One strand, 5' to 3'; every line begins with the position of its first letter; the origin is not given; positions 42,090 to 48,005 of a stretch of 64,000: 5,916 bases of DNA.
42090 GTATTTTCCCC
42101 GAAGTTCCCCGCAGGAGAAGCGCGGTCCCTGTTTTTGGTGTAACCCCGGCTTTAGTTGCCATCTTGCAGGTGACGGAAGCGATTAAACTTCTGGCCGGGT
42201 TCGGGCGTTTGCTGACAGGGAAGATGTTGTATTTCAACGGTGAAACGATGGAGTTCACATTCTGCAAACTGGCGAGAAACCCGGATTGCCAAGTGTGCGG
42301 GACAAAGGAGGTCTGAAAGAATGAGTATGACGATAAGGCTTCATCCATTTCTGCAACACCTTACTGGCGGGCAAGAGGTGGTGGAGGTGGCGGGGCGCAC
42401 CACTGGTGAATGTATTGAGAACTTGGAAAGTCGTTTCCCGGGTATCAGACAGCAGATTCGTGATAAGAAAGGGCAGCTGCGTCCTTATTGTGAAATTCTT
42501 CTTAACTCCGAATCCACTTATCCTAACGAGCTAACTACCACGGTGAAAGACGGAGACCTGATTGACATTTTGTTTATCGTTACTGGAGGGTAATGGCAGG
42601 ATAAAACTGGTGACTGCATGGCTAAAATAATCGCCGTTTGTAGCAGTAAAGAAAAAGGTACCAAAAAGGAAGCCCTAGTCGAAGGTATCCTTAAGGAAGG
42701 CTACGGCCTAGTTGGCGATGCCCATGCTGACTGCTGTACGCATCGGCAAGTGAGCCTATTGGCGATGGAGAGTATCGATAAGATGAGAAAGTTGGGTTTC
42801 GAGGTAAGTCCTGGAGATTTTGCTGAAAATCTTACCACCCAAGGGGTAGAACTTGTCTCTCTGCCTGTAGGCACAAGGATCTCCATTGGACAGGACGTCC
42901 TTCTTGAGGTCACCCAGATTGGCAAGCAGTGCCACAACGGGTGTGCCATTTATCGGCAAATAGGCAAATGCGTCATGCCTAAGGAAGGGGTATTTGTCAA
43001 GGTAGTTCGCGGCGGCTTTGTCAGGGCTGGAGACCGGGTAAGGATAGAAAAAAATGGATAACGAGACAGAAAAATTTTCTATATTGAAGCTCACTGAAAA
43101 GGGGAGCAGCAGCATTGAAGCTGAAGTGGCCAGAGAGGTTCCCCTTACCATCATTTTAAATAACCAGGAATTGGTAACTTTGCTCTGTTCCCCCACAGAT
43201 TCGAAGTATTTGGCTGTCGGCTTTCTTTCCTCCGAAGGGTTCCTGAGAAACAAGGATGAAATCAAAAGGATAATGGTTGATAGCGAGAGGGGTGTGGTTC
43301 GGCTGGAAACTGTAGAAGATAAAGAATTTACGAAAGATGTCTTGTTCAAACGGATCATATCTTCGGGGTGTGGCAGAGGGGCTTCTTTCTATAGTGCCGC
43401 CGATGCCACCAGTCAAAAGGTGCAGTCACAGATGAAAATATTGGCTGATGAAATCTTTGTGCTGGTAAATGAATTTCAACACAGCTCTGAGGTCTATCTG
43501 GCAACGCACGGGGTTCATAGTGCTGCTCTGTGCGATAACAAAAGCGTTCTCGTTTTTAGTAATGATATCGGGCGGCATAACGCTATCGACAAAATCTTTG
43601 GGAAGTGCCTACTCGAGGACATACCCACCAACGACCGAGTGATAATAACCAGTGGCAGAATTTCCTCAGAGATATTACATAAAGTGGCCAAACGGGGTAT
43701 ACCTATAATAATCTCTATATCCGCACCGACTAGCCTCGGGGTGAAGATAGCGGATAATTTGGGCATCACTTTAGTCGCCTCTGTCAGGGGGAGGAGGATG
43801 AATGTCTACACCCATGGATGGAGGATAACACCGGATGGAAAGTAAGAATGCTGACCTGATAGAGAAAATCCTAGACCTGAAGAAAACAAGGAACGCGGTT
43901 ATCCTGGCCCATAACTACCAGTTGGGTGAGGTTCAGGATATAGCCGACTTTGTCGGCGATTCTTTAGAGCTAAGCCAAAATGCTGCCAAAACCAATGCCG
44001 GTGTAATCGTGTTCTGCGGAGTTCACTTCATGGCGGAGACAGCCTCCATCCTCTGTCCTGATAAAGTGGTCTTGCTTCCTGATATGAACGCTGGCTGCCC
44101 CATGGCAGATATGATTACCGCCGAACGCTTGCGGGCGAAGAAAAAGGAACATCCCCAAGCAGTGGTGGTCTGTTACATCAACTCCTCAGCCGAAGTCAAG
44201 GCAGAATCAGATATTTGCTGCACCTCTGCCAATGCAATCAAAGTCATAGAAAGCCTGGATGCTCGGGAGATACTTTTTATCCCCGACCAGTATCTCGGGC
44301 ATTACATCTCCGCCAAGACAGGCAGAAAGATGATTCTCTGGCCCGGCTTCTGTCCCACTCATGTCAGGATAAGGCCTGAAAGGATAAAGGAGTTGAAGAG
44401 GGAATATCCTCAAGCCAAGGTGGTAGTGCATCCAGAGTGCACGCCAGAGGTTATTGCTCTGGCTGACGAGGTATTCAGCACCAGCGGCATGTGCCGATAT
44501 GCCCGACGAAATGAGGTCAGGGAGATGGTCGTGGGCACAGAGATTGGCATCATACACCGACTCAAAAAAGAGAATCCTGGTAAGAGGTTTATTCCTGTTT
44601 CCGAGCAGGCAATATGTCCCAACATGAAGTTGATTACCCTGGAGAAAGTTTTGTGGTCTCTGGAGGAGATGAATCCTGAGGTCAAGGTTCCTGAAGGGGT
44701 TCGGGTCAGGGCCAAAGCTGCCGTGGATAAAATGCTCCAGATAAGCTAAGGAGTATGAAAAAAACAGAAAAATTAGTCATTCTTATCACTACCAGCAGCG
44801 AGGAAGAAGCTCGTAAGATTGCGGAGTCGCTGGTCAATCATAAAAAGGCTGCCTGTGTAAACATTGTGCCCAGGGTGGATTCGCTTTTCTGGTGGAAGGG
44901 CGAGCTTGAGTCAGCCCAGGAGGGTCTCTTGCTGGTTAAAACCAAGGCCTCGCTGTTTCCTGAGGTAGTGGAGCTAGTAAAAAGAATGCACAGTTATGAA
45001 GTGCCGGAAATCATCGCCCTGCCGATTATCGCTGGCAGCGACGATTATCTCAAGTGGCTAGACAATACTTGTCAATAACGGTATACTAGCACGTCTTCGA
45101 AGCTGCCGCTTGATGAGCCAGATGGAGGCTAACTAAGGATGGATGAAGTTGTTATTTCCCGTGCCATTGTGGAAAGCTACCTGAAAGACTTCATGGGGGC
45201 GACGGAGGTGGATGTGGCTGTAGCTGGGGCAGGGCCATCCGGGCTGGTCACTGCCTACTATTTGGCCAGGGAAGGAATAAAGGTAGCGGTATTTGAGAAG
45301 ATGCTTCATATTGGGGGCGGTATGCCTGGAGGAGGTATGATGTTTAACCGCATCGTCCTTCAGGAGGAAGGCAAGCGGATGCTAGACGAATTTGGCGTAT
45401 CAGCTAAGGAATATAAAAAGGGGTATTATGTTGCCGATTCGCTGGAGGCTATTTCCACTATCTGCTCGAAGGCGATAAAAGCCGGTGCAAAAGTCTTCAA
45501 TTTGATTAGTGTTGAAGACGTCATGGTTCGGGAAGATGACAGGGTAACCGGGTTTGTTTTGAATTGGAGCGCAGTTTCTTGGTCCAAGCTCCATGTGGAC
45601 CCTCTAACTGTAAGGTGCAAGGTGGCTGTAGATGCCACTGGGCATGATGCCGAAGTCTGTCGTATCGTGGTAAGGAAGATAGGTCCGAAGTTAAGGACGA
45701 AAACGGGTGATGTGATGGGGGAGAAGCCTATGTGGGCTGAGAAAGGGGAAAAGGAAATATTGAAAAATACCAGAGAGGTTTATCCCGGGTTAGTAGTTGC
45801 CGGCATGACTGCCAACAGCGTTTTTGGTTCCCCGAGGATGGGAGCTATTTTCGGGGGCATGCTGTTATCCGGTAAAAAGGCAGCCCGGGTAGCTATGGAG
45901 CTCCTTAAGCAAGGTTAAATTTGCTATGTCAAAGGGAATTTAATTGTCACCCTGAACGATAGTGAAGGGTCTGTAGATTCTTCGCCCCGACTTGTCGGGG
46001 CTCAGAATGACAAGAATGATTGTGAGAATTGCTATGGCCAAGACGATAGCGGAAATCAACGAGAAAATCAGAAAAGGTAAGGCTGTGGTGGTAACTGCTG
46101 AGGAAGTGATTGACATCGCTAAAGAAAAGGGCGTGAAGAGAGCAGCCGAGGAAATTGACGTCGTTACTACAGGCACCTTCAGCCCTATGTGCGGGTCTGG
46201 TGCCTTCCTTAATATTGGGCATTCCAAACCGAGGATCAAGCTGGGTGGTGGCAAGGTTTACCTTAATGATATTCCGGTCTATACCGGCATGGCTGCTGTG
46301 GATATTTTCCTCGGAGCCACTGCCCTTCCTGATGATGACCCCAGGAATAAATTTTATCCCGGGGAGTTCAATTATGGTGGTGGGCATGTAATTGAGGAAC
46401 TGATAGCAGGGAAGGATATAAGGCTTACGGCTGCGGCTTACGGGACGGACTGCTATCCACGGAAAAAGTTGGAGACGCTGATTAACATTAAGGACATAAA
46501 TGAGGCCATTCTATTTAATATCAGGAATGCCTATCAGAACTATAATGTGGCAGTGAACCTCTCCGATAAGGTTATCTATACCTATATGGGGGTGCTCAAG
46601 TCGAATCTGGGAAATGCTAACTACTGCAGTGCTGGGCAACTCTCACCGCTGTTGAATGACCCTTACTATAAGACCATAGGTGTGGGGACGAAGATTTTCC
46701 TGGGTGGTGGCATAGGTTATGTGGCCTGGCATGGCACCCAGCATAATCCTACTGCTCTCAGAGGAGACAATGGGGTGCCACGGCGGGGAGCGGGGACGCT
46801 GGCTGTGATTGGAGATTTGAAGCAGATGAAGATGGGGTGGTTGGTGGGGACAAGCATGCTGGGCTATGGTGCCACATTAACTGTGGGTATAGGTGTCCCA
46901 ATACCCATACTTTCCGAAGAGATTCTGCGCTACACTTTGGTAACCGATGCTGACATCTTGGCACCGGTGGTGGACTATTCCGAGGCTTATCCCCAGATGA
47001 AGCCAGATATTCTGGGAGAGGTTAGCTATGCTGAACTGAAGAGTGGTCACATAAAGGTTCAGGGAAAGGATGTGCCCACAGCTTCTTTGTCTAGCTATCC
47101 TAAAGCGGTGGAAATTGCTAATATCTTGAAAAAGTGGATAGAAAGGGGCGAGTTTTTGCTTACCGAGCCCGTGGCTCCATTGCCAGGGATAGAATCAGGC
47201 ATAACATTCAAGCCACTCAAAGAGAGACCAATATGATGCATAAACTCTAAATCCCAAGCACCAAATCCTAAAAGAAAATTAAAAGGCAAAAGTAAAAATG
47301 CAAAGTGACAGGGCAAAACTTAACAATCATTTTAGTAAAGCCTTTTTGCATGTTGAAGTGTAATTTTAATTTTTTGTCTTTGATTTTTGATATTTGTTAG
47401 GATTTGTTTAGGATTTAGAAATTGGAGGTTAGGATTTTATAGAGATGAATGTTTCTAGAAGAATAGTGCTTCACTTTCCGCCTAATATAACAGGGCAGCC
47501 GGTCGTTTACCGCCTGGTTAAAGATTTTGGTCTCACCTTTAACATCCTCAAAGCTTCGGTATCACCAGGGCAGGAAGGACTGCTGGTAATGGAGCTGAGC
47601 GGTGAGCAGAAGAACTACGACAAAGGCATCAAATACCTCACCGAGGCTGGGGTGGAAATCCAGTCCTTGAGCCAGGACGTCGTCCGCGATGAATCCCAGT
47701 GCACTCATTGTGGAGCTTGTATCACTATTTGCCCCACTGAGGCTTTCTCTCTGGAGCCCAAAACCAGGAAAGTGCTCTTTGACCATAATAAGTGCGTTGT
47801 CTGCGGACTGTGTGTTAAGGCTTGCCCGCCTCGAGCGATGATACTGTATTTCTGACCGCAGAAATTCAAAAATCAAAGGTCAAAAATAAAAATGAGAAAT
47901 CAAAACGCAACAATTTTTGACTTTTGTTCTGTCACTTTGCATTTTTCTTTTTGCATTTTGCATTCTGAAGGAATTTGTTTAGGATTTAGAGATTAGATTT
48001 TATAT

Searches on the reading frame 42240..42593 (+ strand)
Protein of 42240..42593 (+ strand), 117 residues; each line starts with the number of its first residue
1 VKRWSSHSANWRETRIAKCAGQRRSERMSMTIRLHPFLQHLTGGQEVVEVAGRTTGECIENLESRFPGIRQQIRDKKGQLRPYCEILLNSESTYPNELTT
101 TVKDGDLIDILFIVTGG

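Call 33: search_protein_families(library=pfam, proteins=[window:42240-42593:+], max_evalue=1)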
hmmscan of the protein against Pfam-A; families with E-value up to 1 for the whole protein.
window:42240-42593:+ (117 aa): 2 families
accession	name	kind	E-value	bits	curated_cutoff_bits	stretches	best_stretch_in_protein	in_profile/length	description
PF02597.26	ThiS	-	2.9e-08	34.6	22.5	1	38-117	7-76/76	ThiS family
PF06805.18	Lambda_tail_I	-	0.0051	17.6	23.8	1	48-117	21-83/83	Bacteriophage lambda tail assembly protein I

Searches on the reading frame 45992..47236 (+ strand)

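Call 22: search_protein_families(library=ncbifam, proteins=[window:45992-47236:+], max_evalue=0.00001)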
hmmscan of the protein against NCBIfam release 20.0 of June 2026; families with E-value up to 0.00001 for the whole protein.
window:45992-47236:+ (414 aa): 1 family
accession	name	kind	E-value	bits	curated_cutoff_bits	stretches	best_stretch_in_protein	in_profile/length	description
TIGR03287.1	methan_mark_16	hypoth_equivalog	3.3e-36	124.6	363.95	1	33-332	1-278/391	methanogenesis marker 16 metalloprotein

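Call 33: search_protein_families(library=pfam, proteins=[window:45992-47236:+], max_evalue=1)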
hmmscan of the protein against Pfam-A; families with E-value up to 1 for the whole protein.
window:45992-47236:+ (414 aa): 1 family
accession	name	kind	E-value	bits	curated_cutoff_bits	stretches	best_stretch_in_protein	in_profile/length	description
PF01837.22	HcyBio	-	4e-152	506.6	26.2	1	31-390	1-349/349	Homocysteine biosynthesis enzyme, sulfur-incorporation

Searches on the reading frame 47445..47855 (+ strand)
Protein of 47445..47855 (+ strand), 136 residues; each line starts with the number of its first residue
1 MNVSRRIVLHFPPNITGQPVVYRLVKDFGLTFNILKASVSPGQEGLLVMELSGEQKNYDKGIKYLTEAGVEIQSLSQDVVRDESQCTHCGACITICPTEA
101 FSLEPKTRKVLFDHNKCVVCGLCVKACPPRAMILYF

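Call 22: search_protein_families(library=ncbifam, proteins=[window:47445-47855:+], max_evalue=0.00001)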
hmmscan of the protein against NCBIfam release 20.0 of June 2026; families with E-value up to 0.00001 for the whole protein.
window:47445-47855:+ (136 aa): 55 families (the best 25 are shown)
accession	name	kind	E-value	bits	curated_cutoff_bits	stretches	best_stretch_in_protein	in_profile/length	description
NF043039.1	HgcAB_like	equivalog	9.2e-14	51.8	285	1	45-132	266-349/350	HgcAB-like fusion protein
NF006221.0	PRK08348.1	subfamily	9.9e-11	41.5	124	1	78-132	38-92/136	NADH-plastoquinone oxidoreductase subunit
NF042909.1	FMH_DH_FwdF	exception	1.9e-10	40.4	375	1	74-132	247-311/336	tungsten-dependent formylmethanofuran dehydrogenase subunit FwdF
NF010369.0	PRK13795.1-4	equivalog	2e-10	39.5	1086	1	74-128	566-620/633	hypothetical protein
NF043069.1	T4HPD_activ_SAM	equivalog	2.4e-10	40.2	425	1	71-131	38-96/299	trans-4-hydroxy-L-proline dehydratase activase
NF040864.1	HgcB_ferredoxin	equivalog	3.1e-10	39.8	99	1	82-132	12-61/93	mercury methylation ferredoxin HgcB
NF005504.0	PRK07118.1-3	equivalog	5.8e-10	39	437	1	83-130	139-186/293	Fe-S cluster domain-containing protein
NF058577.1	FdxA_fam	equivalog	2.1e-09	37.5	65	1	84-131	7-52/52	4Fe-4S ferredoxin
TIGR02179.1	PorD_KorD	subfamily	4.1e-09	36.4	60.05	1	80-132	21-72/78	2-oxoacid:acceptor oxidoreductase, delta subunit, pyruvate/2-ketoisovalerate family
TIGR04041.1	activase_YjjW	hypoth_equivalog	4.1e-09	36.3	250.2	1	84-131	41-86/276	YjjW family glycine radical enzyme activase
NF045797.1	DsrO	equivalog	4.2e-09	36.2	200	1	54-132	72-150/235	sulfate reduction electron transfer complex DsrMKJOP subunit DsrO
TIGR04395.1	cutC_activ_rSAM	equivalog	5.6e-09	35.7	360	1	72-132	42-103/309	choline TMA-lyase-activating enzyme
TIGR03294.1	FrhG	equivalog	8.7e-09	35.4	245.5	1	46-129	136-217/228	coenzyme F420 hydrogenase subunit gamma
NF045874.1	Vhu_polyferre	exception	8.8e-09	34.6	600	1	76-133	120-175/381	F420-non-reducing hydrogenase associated-polyferredoxin VhuB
NF038196.1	ferrodoxin_EFR1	subfamily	1.4e-08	35.1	75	1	76-132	176-229/242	EFR1 family ferrodoxin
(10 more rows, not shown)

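Call 33: search_protein_families(library=pfam, proteins=[window:47445-47855:+], max_evalue=1)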
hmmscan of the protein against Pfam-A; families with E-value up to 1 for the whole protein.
window:47445-47855:+ (136 aa): 20 families
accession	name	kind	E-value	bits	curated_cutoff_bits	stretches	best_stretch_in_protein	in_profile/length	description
PF09383.16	NIL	-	1.1e-17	64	24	1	5-72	1-71/73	NIL domain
PF00037.32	Fer4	-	1.6e-14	53.4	21.1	2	79-101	1-23/24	4Fe-4S binding domain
PF12838.12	Fer4_7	-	2.3e-14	54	27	2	85-130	1-51/52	4Fe-4S dicluster domain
PF12837.12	Fer4_6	-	1.1e-12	47.7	25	2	79-101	2-24/24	4Fe-4S binding domain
PF12797.12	Fer4_2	-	5.6e-11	42.1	24.5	2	109-128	2-21/22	4Fe-4S binding domain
PF13237.11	Fer4_10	-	2.6e-10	40.5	25.5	1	79-128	2-53/53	4Fe-4S dicluster domain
PF13187.11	Fer4_9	-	6.4e-10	39.4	27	1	85-131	1-51/52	4Fe-4S dicluster domain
PF14697.11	Fer4_21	-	1.6e-08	35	35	1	82-129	4-53/59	4Fe-4S dicluster domain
PF13484.11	Fer4_16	-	1.2e-06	29.6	30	2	85-105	1-22/66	4Fe-4S double cluster binding domain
PF13183.11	Fer4_8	-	1.6e-06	28.9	27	2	61-98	27-66/68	4Fe-4S dicluster domain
PF12800.12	Fer4_4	-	2.8e-06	27.6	24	2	86-98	4-16/17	4Fe-4S binding domain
PF13459.11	Fer4_15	-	4.5e-05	24.5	22.4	2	110-128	1-19/66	4Fe-4S single cluster domain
PF12798.12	Fer4_3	-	0.00019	22.4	27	1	86-100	1-15/15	4Fe-4S binding domain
PF13247.11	Fer4_11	-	0.00033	21.3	26.2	1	84-130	8-57/100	4Fe-4S dicluster domain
PF25160.1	LdpA_Fe-S-bd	-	0.00059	20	27.6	2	92-130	9-41/49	LdpA Fe-S cluster-binding domain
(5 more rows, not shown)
